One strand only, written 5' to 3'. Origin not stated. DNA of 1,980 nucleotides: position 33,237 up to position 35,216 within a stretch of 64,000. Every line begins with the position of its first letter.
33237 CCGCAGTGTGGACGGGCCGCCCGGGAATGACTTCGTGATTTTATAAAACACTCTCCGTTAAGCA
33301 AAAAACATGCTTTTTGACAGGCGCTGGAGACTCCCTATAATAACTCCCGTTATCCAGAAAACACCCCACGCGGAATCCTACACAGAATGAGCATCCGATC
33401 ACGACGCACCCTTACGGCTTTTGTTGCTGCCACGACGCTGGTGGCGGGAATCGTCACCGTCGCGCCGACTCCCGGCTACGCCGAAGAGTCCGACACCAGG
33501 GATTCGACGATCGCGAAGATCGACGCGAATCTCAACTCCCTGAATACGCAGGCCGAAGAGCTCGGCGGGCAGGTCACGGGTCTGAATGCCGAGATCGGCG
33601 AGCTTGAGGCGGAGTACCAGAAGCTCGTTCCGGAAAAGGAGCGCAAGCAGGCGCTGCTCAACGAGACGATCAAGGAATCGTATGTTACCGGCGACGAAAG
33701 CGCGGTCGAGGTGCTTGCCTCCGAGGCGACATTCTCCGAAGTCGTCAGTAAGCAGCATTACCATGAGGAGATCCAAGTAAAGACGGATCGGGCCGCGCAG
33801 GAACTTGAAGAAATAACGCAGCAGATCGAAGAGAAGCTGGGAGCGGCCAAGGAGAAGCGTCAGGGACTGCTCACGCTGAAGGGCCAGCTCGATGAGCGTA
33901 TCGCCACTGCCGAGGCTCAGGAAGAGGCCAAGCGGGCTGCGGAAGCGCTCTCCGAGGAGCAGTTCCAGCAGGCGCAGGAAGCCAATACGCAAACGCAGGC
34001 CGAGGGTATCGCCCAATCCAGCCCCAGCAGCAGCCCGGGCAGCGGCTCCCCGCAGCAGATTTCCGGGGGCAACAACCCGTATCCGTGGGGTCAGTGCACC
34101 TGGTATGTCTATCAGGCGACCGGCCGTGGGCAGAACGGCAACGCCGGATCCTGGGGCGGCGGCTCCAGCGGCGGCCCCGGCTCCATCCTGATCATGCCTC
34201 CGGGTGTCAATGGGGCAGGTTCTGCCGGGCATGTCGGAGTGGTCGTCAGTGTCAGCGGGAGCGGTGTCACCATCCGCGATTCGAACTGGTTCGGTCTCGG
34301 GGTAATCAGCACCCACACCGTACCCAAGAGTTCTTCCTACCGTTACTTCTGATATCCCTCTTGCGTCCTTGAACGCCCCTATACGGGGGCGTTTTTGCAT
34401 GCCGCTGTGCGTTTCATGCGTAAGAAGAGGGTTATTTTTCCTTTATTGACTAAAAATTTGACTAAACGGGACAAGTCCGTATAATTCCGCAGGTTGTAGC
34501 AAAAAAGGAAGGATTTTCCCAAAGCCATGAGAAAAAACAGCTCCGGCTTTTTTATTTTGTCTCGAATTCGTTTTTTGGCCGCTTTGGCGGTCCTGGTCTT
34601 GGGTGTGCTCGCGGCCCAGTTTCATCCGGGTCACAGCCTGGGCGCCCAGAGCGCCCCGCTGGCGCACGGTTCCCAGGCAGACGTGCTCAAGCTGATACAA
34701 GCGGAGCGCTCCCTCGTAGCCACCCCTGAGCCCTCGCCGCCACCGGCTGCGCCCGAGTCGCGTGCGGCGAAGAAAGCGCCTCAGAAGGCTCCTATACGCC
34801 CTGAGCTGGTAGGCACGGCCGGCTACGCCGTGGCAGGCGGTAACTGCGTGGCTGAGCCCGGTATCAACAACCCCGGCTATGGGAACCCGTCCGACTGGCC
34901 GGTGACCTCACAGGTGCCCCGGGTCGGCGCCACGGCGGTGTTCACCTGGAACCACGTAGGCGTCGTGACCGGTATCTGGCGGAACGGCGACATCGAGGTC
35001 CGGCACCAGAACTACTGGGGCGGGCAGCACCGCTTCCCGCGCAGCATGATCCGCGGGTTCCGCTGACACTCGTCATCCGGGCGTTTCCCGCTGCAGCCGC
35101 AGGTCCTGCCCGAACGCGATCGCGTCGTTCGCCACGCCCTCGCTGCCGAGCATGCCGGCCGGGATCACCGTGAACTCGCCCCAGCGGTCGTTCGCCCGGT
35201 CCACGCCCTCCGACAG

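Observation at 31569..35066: FtsEX followed by a PcsB-like coiled-coil CHAP hydrolase with a consensus promoter, plus a second CHAP peptidase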

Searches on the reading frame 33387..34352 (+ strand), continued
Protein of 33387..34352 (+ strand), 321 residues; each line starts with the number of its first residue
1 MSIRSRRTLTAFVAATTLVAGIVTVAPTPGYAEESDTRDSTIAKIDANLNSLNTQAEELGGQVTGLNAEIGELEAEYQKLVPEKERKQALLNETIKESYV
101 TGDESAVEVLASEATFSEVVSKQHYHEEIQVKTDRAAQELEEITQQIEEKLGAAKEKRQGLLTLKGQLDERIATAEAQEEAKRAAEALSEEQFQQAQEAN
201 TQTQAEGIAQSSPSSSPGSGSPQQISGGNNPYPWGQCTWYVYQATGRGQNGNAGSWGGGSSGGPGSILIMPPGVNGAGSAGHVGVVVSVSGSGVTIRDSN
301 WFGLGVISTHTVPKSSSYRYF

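Call 47: search_protein_families(library=pfam, proteins=[P0037], max_evalue=0.05)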
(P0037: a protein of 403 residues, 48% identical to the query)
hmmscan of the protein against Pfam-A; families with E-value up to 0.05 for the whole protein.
P0037 (403 aa): 5 families
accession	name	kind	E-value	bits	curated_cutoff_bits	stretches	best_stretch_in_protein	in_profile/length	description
PF24568.1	CC_PcsB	-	3.2e-22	78.6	27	1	91-165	1-75/75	Peptidoglycan hydrolase PcsB, coiled-coil domain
PF05257.22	CHAP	-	7.7e-15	55.6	26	1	303-379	3-81/81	CHAP domain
PF06810.17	Phage_scaffold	-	0.0046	17.4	35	1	1-130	1-122/170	Phage capsid assembly scaffolding protein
PF08614.16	ATG16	-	0.019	15.6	33.7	1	30-114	71-155/200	Autophagy protein 16 (ATG16)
PF12329.13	TMF_DNA_bd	-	0.029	14.8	35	1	31-95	3-67/74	TATA element modulatory factor 1 DNA binding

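Call 58: search_protein_families(library=pfam, proteins=[L009:4016-5041:+, L009:5060-6040:+], max_evalue=0.05)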
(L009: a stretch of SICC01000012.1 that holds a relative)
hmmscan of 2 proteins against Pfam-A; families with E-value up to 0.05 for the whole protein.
L009:4016-5041:+ (341 aa): 4 families
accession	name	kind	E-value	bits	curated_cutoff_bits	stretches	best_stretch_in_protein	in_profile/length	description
PF05257.22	CHAP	-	0.00079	20.3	26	1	282-324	26-81/81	CHAP domain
PF22638.1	FlgK_D1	-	0.0031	17.5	28.6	1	56-117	54-115/233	Flagellar hook-associated protein FlgK helical domain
PF02655.19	ATP-grasp_3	-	0.016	15.7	23.2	1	108-169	53-102/160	ATP-grasp domain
PF20667.3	Sec10_N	-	0.019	15.5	27.4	0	150-201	19-70/118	Exocyst complex component Sec10, N-terminal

L009:5060-6040:+ (326 aa): 3 families
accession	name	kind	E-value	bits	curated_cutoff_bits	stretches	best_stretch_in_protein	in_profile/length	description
PF05257.22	CHAP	-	1.7e-10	41.7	26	1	234-305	3-81/81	CHAP domain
PF06810.17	Phage_scaffold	-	0.024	15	35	0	37-99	16-79/170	Phage capsid assembly scaffolding protein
PF23203.1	KIF21A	-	0.024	14.8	28.5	0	39-106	59-126/161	KIF21A-like domain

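Call 71: search_solved_structures(query=A1, max_evalue=0.01, show_alignments=1)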
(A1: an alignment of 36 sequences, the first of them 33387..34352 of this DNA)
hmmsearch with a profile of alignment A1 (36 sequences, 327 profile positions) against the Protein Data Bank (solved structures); distinct sequences matched with E-value up to 0.01: 15.
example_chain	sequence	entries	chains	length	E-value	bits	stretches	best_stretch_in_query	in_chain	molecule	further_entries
4cgk_A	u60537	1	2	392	3.3e-13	53.4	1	37-314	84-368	SECRETED 45 KDA PROTEIN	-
2k3a_A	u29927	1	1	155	1.8e-12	50.9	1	216-321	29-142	CHAP domain protein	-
2lrj_A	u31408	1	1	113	2e-11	47.5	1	232-322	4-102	Staphyloxanthin biosynthesis protein, putative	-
5t1q_A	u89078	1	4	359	7.9e-11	45.6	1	226-321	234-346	N-acetylmuramoyl-L-alanine amidase domain-containing protein SAOUHSC_02979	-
9eum_A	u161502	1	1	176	3.3e-07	33.7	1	231-318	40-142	Peptidase C51 domain-containing protein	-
9euf_E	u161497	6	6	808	3.3e-06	30.4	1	230-317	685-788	Peptidase C51 domain-containing protein | ORF56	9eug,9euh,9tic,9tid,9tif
9r6w_AAA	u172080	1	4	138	4.3e-05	26.7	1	220-315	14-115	Peptidoglycan hydrolase PcsB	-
7o97_A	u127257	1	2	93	0.00036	23.7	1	6-85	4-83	hypothetical protein UY81_C0065G0003 from Candidatus Giovannonibacteria bacterium converte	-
8qox_B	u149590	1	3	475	0.00052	23.2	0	37-94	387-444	Conserved membrane protein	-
6gaj_A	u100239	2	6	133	0.0016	21.6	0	24-89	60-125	Outer capsid protein sigma-1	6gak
9r7g_A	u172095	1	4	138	0.0036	20.4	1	220-315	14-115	Peptidoglycan hydrolase PcsB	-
6gao_A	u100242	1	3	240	0.0056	19.8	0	25-98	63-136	Outer capsid protein sigma-1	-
6nhx_A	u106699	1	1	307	0.0063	19.6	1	226-292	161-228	ATP-dependent DNA ligase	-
8tzk_E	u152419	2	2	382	0.0069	19.4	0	28-220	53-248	Peptidase M23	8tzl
3a2y_A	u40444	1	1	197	0.008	19.2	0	269-308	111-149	Bifunctional glutathionylspermidine synthetase/amidase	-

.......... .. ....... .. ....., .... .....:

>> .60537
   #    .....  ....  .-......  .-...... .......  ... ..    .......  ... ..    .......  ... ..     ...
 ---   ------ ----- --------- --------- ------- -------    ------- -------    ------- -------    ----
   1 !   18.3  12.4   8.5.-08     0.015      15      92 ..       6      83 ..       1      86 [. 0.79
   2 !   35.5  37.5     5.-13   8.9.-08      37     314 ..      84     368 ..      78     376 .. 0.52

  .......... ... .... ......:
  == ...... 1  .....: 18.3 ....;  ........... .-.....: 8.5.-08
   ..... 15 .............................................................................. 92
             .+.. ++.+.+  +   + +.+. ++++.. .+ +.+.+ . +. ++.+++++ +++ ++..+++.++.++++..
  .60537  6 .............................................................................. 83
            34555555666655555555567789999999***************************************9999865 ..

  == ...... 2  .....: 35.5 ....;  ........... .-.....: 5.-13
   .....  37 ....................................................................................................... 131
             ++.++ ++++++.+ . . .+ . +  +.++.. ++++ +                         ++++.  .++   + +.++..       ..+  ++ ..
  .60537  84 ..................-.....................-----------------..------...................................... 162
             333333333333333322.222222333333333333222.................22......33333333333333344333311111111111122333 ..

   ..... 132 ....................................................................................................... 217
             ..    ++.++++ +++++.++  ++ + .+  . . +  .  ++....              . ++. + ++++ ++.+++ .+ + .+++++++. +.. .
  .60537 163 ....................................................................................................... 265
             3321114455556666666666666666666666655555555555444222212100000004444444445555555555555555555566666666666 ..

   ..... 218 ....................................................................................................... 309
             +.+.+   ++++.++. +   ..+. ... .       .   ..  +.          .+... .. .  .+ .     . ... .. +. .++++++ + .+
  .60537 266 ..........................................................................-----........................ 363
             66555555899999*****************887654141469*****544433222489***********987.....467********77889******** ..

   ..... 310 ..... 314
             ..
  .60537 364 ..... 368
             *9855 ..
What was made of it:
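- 33387..34352 (+): PcsB-like hydrolase (321 aa). Signal peptide about residues 1-32; coiled-coil hairpin 38-209; Ser/Pro/Gly linker 210-227; CHAP domain 228-321 with Cys237, His282 and Asn300. Profile against the PDB (call 71).
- On PcsB: However, the family profile aligns to the coiled-coil region of 4cgk (call 71).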

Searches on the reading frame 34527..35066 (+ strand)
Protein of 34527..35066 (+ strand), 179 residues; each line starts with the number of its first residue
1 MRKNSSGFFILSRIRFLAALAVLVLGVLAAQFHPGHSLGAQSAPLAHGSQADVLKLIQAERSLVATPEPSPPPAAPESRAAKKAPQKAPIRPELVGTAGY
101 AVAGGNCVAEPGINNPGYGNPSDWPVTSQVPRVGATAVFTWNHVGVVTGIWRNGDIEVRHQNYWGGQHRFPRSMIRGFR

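Call 3: search_protein_families(library=pfam, proteins=[window:34527-35066:+], max_evalue=0.01)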
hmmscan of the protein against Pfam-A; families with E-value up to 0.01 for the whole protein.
window:34527-35066:+ (179 aa): 1 family
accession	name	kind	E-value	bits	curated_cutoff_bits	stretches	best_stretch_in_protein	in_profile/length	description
PF05257.22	CHAP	-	6.2e-05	23.9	26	1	118-162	24-81/81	CHAP domain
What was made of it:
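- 34527..35066 (+): Minimal CHAP protein (179 aa). N-terminal hydrophobic helix (signal peptide or membrane anchor, residues 6-35); Pro-rich linker; C-terminal domain of about 88 aa with invariant Cys107, His143 and Asn162. Pfam CHAP 23.9 bits, below the cut-off (call 3).
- On CHAP domain (Pfam PF05257), short protein 34527-35066: 23.9 bits against 26 (call 3).
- Checked: Short gene, 34527-35066: Pfam CHAP 23.9 bits, just under the cut-off of 26 (call 3).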

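Call 10: search_protein_families(library=ncbifam, proteins=[window:34527-35066:+], max_evalue=0.01)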
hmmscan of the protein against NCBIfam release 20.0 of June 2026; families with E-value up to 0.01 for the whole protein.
window:34527-35066:+ (179 aa): 1 family
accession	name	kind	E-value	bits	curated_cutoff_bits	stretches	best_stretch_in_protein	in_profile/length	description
NF046104.1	PptglHdxlasePcsB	equivalog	0.0024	17.2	450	1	127-167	335-378/400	peptidoglycan hydrolase PcsB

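Call 36: search_solved_structures(query=A3, max_evalue=1, show_alignments=2)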
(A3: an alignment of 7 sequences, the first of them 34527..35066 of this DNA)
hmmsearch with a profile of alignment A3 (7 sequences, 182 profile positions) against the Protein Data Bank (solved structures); distinct sequences matched with E-value up to 1: 0.

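Call 38: find_homologous_proteins(query=window:34527-35066:+, max_evalue=0.001)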
Query window:34527-35066:+ (179 aa): 48 proteins with E <= 0.001 among 1369 candidates.
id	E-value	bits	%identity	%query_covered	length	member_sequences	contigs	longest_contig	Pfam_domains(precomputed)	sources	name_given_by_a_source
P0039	7.9e-116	402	100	100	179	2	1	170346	-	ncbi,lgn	-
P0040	3.7e-76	273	70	100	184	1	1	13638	-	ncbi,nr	ncbi:MAG: CHAP domain-containing protein [bacterium]|nr:CHAP domain-containing protein [bacterium]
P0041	1.8e-75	271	71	100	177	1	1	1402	-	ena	-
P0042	3.0e-75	270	65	100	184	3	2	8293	-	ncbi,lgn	ncbi:MAG: CHAP domain-containing protein [Patescibacteria group bacterium]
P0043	1.2e-58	216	62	100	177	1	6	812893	-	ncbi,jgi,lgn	ncbi:MAG TPA: CHAP domain-containing protein [Patescibacteria group bacterium]|jgi:hypothetical prot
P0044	1.7e-58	216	58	100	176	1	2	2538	-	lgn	-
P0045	3.3e-58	215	51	99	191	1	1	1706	-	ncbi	-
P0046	3.8e-56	208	55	100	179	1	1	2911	-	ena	-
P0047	4.0e-56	208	50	100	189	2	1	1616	-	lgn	-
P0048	9.9e-55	203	52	99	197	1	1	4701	-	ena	-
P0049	1.2e-53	200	53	99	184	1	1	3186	-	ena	-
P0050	4.1e-53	198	54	100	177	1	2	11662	-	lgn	-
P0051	9.5e-53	197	55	100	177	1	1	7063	-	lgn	-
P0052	1.2e-51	193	51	99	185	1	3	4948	-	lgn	-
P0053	1.4e-51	193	55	100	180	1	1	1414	-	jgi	-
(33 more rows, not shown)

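Call 48: predict_structure(alignment_id=A4)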
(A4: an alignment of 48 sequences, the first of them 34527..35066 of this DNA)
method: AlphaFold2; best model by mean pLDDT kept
length: 179 residues; sequences in the alignment: 48
mean_pLDDT: 79.8   pTM: 0.51
mean pLDDT of the five models: 79.8, 74.8, 73.6, 73.0, 72.4
residues with pLDDT >= 90: 73; 70-90: 50; 50-70: 46; < 50: 10
segments of 3 or more residues with pLDDT < 50: none
pLDDT, mean of each block of 10 residues (from residue 1): 59 84 86 55 50 56 57 68 81 88 86 94 97 97 97 96 89 98
secondary structure, 60 per line:
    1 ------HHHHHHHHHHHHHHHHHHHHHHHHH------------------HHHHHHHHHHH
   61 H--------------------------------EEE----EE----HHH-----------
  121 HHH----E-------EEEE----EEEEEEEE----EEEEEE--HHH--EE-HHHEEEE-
elements in order: H7-31 H50-61 E94-96 E136-139 E144-151 E156-161 E175-178
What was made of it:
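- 34527..35066 (+): AlphaFold2 model with C-terminal domain pLDDT above 90 (call 48).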

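Call 51: fold_search(model_id=the predicted structure, library=pdb)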
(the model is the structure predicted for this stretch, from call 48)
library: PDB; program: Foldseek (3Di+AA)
matches with E <= 10: 11; with E <= 0.001: 0
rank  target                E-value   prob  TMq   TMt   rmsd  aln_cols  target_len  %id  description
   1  6pi7_A                1.2e+00  0.21  0.21  0.20   4.7        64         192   17  Crystal structure of the TDRD2 extended Tudor domain in complex with an antibody fragment and the PIWIL1 peptide (released 2019-07-24)
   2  2diq_MODEL_1_A        1.3e+00  0.12  0.17  0.25   6.9        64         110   20  Solution structure of the TUDOR domain of Tudor and KH domain containing protein (released 2006-09-30)
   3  4tse_B                2.6e+00  0.21  0.14  0.16   2.9        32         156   28  Crystal Structure of the Mib Repeat Domain of Mind bomb 1 (released 2015-03-18)
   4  1rg5_H                3.8e+00  0.01  0.11  0.09  28.3       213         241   13  Structure of the photosynthetic reaction centre from Rhodobacter sphaeroides carotenoidless strain R-26.1 (released 2004-04-27)
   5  4hep_A                4.8e+00  0.02  0.13  0.14  23.5       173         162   10  Complex of lactococcal phage TP901-1 with a llama vHH (vHH17) binder (nanobody) (released 2013-03-20)
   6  4v96_BA               6.6e+00  0.01  0.12  0.13  23.8       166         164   10  The structure of a 1.8 MDa viral genome injection device suggests alternative infection mechanisms (released 2014-07-09)
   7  3fjp_B                7.0e+00  0.06  0.18  0.15   3.4        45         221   11  Apo structure of Biotin protein ligase from Aquifex aeolicus (released 2009-06-09)
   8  8i2e_B                7.4e+00  0.09  0.26  0.36   3.8        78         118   18  Crystal structure of Bacillus subtilis LytE in complex with IseA (released 2023-04-05)
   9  1a6x_MODEL_1_A        8.4e+00  0.00  0.11  0.12  12.2       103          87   14  STRUCTURE OF THE APO-BIOTIN CARBOXYL CARRIER PROTEIN (APO-BCCP87) OF ESCHERICHIA COLI ACETYL-COA CARBOXYLASE,  (released 1998-10-14)
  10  3efr_A                8.9e+00  0.02  0.12  0.09   8.2        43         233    9  Biotin protein ligase R40G mutant from Aquifex aeolicus in complex with biotin (released 2009-06-09)
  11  6q1f_q                9.4e+00  0.01  0.10  0.02  35.0       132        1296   16  Atomic structure of the Human Herpesvirus 6B Capsid and Capsid-Associated Tegument Complexes (released 2019-12-11)
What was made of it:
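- On CHAP domain (fold level), short protein 34527-35066: Against: Foldseek found nothing significant (call 51).
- It has no Foldseek hit (call 51).
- Tried and rejected: It gave nothing significant (call 51).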

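Call 78: search_protein_representatives(alignment_id=A4)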
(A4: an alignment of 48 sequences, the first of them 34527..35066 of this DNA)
Query: 48 sequences, 176 profile positions. Proteins with E-value up to 0.001 (for the whole library): 95; up to 1e-10: 82; up to 1e-30: 69. The best 95 are listed.
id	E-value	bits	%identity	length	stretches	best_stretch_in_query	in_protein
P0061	9.2e-62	224.9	-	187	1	8-176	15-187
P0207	5.6e-58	212.6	-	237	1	25-176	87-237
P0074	1.9e-57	210.9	-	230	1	65-176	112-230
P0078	6.9e-56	205.8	-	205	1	40-176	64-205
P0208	1.3e-53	198.4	-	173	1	31-176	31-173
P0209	1.7e-53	198.0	-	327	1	20-176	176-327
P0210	3.0e-53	197.2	-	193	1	42-176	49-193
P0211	9.5e-53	195.6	-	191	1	40-176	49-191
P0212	1.2e-52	195.3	-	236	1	11-176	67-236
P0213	1.7e-51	191.5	-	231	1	17-176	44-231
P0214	1.9e-51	191.4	-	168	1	66-176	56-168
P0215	1.9e-51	191.3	-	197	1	35-176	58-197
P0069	6.0e-51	189.7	-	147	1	73-176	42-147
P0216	9.7e-51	189.0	-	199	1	47-176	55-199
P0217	1.5e-50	188.4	-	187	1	48-176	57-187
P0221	5.1e-49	183.4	-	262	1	61-176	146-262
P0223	9.8e-49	182.5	-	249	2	64-176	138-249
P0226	1.7e-48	181.7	-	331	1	26-175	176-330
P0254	3.0e-37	145.1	-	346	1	29-176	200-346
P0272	2.7e-30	122.5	-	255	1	47-175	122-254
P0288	3.2e-07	47.3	-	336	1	26-168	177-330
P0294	1.0e-04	39.2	-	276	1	42-168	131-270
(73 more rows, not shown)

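Call 79: search_protein_families(library=pfam, proteins=[P0209, P0226, P0254, P0288, P0207, P0212, P0221, P0223, P0272, P0294], max_evalue=0.01)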
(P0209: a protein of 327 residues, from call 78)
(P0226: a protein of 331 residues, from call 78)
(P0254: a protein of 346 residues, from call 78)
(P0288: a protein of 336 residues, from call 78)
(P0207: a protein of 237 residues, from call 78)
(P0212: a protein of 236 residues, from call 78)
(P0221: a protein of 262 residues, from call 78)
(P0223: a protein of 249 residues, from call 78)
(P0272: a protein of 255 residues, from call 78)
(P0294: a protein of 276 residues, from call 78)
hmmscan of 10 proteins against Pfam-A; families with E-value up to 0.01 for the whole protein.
P0209 (327 aa): 1 family
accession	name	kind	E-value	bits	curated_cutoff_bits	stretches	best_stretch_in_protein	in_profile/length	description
PF05257.22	CHAP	-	0.003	18.5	26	1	272-310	39-81/81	CHAP domain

P0226 (331 aa): 1 family
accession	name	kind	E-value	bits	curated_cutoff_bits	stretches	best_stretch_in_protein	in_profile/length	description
PF07889.17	DUF1664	-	0.0068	16.9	34.6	0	125-179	41-95/124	Protein of unknown function (DUF1664)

P0254 (346 aa): 0 families

P0288 (336 aa): 7 families
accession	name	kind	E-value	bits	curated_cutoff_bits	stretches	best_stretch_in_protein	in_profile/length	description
PF05257.22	CHAP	-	1e-08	36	26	1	250-321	7-81/81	CHAP domain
PF11180.13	DUF2968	-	0.00055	20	27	1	49-95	94-140/180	Protein of unknown function (DUF2968)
PF25610.1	HR1_TOCA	-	0.0021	18.8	27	0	144-206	13-74/90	TOCA family HR1 domain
PF05565.16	Sipho_Gp157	-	0.0037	17.7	28.6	1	39-100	25-86/162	Siphovirus Gp157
PF01228.26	Gly_radical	-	0.0043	18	22.2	0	153-210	42-97/106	Glycine radical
PF10552.14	ORF6C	-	0.0045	17.4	22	1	61-97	7-43/114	ORF6C domain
PF01920.25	Prefoldin_2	-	0.0098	16.3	27.6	1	44-90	59-105/106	Prefoldin subunit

P0207 (237 aa): 1 family
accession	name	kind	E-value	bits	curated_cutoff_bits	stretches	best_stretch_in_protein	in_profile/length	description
PF05257.22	CHAP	-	0.0013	19.6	26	1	165-220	11-81/81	CHAP domain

P0212 (236 aa): 2 families
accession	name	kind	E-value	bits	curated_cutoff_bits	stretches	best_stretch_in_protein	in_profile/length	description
PF07168.17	Ureide_permease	-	0.0059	15.8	27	1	29-114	99-185/359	Ureide permease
PF05257.22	CHAP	-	0.0078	17.1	26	0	180-219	29-81/81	CHAP domain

P0221 (262 aa): 1 family
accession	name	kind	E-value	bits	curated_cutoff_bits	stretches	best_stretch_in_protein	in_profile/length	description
PF01476.26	LysM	-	1.4e-10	41.3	20.9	1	82-125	2-43/43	LysM domain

P0223 (249 aa): 2 families
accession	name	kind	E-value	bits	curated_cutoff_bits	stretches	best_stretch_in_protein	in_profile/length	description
PF01476.26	LysM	-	6.4e-12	45.7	20.9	1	78-122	1-43/43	LysM domain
PF05257.22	CHAP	-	0.0019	19.1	26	1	189-232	25-81/81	CHAP domain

P0272 (255 aa): 2 families
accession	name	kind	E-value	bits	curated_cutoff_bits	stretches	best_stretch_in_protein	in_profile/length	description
PF01476.26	LysM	-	7.3e-11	42.3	20.9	1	80-124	1-43/43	LysM domain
PF05257.22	CHAP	-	0.00012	23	26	1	177-238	6-81/81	CHAP domain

P0294 (276 aa): 1 family
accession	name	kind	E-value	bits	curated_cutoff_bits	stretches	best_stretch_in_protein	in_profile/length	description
PF05257.22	CHAP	-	8.6e-10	39.4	26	1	191-261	8-81/81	CHAP domain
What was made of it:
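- It is fused to LysM elsewhere (calls 38, 79).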
